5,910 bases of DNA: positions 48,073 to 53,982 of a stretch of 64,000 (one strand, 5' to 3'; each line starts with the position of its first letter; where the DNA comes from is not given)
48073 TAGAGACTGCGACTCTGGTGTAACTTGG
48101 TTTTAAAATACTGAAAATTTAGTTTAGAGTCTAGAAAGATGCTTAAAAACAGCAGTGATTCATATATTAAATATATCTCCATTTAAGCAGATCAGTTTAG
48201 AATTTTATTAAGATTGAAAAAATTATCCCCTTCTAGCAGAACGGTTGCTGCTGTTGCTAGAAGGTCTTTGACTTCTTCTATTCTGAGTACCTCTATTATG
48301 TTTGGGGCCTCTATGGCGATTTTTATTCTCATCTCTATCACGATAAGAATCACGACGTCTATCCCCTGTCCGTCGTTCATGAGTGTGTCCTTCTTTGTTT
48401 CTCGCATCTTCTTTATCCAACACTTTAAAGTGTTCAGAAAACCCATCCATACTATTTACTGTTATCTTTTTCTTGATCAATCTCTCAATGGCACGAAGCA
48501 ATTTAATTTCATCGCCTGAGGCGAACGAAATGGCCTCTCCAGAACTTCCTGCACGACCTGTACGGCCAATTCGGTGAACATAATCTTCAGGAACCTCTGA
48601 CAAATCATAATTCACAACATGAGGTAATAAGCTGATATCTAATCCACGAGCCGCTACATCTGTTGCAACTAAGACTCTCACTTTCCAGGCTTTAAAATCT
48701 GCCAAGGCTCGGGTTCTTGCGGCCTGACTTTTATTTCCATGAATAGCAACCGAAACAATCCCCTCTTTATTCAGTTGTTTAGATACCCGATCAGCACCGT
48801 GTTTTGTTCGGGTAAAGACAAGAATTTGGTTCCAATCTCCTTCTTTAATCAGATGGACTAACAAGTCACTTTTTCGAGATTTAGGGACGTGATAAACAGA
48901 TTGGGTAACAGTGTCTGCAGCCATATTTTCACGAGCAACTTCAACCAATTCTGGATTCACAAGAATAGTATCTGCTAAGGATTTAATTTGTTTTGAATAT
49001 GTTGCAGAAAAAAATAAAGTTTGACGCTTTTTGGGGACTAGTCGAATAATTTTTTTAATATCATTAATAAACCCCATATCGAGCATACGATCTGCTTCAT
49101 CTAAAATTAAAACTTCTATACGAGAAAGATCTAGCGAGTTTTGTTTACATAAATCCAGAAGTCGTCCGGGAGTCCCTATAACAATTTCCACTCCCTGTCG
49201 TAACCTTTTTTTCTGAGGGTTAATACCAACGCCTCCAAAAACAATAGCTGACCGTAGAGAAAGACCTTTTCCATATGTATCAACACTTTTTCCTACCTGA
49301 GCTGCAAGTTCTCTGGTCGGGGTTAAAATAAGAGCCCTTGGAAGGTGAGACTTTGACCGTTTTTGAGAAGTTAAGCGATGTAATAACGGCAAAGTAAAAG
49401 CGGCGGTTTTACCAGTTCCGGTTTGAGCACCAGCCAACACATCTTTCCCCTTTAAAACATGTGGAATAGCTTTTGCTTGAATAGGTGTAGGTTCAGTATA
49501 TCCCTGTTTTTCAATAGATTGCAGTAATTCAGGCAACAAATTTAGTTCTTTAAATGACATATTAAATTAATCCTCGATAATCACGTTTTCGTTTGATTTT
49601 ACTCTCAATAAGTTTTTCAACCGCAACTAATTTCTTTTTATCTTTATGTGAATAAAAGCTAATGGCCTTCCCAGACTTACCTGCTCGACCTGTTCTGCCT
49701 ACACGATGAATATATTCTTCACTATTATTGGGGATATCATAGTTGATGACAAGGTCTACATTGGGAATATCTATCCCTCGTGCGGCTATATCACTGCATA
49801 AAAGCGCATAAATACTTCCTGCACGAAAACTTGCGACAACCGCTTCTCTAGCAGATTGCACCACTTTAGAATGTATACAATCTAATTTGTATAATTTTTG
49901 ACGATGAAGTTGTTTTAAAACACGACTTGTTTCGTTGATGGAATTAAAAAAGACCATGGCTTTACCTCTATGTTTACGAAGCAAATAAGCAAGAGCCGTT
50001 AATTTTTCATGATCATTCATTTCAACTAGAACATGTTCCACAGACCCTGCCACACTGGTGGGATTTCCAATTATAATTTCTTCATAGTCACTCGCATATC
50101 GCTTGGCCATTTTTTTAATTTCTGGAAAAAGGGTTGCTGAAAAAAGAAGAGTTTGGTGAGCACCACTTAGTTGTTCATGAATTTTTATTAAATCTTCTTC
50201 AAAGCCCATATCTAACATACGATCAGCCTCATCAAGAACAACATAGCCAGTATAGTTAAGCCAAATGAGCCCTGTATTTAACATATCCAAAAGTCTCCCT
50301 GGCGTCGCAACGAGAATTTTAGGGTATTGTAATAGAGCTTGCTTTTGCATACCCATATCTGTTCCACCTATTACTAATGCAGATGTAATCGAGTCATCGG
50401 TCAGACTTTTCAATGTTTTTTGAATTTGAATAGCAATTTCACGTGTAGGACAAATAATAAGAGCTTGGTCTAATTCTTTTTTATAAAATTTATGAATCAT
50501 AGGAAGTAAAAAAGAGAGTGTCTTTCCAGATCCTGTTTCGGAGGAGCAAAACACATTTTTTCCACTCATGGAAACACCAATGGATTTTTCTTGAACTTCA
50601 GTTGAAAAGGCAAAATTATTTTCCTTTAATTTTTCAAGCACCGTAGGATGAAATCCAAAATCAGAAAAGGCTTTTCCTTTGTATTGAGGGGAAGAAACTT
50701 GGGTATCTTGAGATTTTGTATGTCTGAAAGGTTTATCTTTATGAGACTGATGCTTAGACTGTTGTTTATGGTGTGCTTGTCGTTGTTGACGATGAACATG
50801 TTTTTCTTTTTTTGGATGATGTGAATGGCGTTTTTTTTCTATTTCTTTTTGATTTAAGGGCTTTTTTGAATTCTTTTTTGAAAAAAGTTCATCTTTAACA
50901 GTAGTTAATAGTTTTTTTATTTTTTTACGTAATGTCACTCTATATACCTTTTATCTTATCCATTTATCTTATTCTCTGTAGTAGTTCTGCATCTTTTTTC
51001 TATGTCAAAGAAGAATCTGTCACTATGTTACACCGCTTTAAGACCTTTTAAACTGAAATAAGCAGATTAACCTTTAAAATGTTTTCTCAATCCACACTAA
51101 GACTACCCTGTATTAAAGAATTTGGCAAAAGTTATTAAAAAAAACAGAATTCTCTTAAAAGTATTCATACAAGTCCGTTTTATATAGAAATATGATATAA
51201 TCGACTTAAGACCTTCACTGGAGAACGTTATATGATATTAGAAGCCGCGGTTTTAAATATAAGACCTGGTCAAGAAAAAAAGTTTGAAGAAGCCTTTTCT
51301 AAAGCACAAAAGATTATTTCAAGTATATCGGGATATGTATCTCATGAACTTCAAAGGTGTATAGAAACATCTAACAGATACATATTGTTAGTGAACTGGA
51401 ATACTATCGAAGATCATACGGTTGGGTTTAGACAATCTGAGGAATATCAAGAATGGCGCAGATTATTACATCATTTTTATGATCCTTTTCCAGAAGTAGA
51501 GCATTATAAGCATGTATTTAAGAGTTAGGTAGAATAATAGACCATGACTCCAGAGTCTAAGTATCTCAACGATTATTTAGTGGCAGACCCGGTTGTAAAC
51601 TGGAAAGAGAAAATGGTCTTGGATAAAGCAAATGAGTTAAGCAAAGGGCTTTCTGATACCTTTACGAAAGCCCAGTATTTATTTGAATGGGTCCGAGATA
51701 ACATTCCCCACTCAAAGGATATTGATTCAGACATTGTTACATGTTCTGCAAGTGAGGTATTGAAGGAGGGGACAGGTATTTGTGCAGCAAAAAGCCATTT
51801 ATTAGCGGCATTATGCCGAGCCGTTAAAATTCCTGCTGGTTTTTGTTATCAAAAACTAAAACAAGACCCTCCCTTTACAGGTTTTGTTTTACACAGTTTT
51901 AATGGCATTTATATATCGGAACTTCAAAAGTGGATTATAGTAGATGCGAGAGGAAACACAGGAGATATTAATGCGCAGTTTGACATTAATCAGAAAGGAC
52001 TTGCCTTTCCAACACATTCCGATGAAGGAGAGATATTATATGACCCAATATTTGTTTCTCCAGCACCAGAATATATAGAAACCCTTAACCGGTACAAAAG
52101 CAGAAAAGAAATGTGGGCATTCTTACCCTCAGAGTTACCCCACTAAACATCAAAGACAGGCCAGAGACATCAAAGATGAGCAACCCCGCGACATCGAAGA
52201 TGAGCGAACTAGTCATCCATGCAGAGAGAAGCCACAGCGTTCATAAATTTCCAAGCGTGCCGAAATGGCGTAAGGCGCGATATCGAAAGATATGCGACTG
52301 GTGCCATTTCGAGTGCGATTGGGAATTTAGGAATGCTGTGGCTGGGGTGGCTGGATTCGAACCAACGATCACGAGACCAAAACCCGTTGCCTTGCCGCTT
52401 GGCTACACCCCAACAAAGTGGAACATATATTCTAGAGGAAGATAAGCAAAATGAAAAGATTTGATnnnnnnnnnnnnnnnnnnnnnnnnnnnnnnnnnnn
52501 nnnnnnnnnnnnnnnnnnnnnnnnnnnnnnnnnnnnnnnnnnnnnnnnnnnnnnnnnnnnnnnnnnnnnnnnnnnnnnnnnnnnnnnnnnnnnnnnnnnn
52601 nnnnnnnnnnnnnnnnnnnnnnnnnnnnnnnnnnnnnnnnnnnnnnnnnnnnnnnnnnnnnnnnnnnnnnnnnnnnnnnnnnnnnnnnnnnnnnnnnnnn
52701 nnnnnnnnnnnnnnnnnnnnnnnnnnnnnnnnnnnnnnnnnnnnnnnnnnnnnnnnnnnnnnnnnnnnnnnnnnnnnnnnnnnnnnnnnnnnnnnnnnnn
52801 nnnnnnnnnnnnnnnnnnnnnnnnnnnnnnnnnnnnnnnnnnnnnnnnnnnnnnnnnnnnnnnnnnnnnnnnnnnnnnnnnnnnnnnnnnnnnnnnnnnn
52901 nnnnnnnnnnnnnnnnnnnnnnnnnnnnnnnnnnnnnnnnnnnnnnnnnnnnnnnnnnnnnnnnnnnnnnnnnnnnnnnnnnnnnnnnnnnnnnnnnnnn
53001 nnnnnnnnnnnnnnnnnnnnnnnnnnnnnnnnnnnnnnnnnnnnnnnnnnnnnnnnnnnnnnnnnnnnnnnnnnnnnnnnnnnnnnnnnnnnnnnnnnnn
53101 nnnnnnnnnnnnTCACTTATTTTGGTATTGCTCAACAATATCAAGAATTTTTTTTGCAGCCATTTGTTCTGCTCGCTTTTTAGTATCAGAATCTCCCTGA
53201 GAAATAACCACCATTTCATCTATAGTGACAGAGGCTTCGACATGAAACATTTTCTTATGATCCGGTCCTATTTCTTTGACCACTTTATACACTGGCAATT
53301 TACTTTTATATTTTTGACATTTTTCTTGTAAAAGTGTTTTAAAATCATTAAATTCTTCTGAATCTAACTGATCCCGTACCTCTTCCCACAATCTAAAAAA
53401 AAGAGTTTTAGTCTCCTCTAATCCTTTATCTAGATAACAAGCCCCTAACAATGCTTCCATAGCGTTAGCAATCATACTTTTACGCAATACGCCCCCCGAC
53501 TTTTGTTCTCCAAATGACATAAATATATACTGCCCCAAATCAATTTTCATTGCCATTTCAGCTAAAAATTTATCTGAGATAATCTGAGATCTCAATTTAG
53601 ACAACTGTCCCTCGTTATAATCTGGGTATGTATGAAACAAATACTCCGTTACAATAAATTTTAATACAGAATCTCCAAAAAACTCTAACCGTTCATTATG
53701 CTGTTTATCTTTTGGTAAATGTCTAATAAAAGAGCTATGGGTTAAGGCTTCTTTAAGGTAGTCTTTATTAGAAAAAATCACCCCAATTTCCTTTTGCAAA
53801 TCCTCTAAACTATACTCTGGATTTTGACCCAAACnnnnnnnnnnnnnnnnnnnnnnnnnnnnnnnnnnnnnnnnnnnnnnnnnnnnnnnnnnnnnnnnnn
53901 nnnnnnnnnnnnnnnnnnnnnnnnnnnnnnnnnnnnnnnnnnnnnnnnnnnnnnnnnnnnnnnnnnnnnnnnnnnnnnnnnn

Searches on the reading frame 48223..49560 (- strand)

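Call 43: search_protein_families(library=pfam, proteins=[window:48223-49560:-], max_evalue=0.0001)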
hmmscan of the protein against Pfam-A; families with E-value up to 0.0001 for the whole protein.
window:48223-49560:- (445 aa): 3 families
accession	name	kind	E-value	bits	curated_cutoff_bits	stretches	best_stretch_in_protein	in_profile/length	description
PF00270.35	DEAD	-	9.7e-51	172.3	26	1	25-194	1-166/167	DEAD/DEAH box helicase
PF00271.37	Helicase_C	-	3.7e-29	101.6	23.5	1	230-338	2-110/110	Helicase conserved C-terminal domain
PF04851.21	ResIII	-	1.1e-09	38.9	22.5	1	23-189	3-163/164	Type III restriction enzyme, res subunit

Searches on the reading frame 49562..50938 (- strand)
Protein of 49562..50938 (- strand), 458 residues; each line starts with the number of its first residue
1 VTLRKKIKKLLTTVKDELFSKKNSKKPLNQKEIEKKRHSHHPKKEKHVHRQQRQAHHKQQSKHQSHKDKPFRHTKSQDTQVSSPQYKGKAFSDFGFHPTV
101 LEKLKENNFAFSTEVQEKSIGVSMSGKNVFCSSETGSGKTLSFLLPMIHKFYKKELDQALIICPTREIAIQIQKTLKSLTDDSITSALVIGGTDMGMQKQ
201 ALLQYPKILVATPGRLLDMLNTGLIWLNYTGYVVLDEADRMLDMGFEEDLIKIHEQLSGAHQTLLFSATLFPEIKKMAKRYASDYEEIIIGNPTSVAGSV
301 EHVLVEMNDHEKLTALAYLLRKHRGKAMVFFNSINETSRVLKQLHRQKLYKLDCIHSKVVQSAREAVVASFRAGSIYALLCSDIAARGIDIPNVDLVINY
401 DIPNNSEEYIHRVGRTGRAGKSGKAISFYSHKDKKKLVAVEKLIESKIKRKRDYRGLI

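Call 43: search_protein_families(library=pfam, proteins=[window:49562-50938:-], max_evalue=0.0001)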
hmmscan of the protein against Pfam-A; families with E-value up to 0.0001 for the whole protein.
window:49562-50938:- (458 aa): 3 families
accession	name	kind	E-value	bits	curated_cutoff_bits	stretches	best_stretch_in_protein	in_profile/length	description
PF00270.35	DEAD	-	1e-42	146.2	26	1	113-276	1-166/167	DEAD/DEAH box helicase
PF00271.37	Helicase_C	-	2.2e-32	112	23.5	1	312-420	2-110/110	Helicase conserved C-terminal domain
PF04851.21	ResIII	-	7.6e-07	29.6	22.5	1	127-270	24-162/164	Type III restriction enzyme, res subunit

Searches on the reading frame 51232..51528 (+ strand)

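Call 71: search_protein_families(library=pfam, proteins=[window:51232-51528:+], max_evalue=0.001)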
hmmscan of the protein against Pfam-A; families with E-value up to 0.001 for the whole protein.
window:51232-51528:+ (98 aa): 1 family
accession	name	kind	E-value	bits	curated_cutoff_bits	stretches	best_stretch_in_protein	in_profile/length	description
PF03992.22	ABM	-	1.7e-13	51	23.1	1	1-77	1-77/78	Antibiotic biosynthesis monooxygenase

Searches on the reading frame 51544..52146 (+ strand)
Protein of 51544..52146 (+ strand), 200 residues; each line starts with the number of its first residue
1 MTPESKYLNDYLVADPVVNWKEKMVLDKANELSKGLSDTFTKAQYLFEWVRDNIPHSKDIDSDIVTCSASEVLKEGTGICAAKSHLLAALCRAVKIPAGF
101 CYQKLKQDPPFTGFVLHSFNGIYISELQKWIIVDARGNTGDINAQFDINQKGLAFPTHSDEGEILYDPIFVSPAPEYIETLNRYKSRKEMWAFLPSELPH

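Call 43: search_protein_families(library=pfam, proteins=[window:51544-52146:+], max_evalue=0.0001)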
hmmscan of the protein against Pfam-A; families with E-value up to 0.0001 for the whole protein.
window:51544-52146:+ (200 aa): 1 family
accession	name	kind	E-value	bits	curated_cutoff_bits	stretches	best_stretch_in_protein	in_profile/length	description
PF01841.26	Transglut_core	-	6.6e-16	59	23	1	29-135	4-108/108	Transglutaminase-like superfamily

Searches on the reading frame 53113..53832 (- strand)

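Call 43: search_protein_families(library=pfam, proteins=[window:53113-53832:-], max_evalue=0.0001)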
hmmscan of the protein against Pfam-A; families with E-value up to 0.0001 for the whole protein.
window:53113-53832:- (239 aa): 5 families
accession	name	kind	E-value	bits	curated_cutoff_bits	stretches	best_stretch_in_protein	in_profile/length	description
PF14622.11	Ribonucleas_3_3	-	1.3e-34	119.6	35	1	22-146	1-121/128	Ribonuclease-III-like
PF00636.31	Ribonuclease_3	-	1.7e-25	90.2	27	1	47-137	1-102/102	Ribonuclease III domain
PF00035.32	dsrm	-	6.2e-15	56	23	1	165-231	2-64/66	Double-stranded RNA binding motif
PF22935.1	RM44_endonuclase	-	1.1e-07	32.4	27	1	20-131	17-138/139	Large ribosomal subunit protein mL44, endonuclease domain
PF14709.13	DND1_DSRM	-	4.6e-06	27.3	25.7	1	165-231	4-77/80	double strand RNA binding domain from DEAD END PROTEIN 1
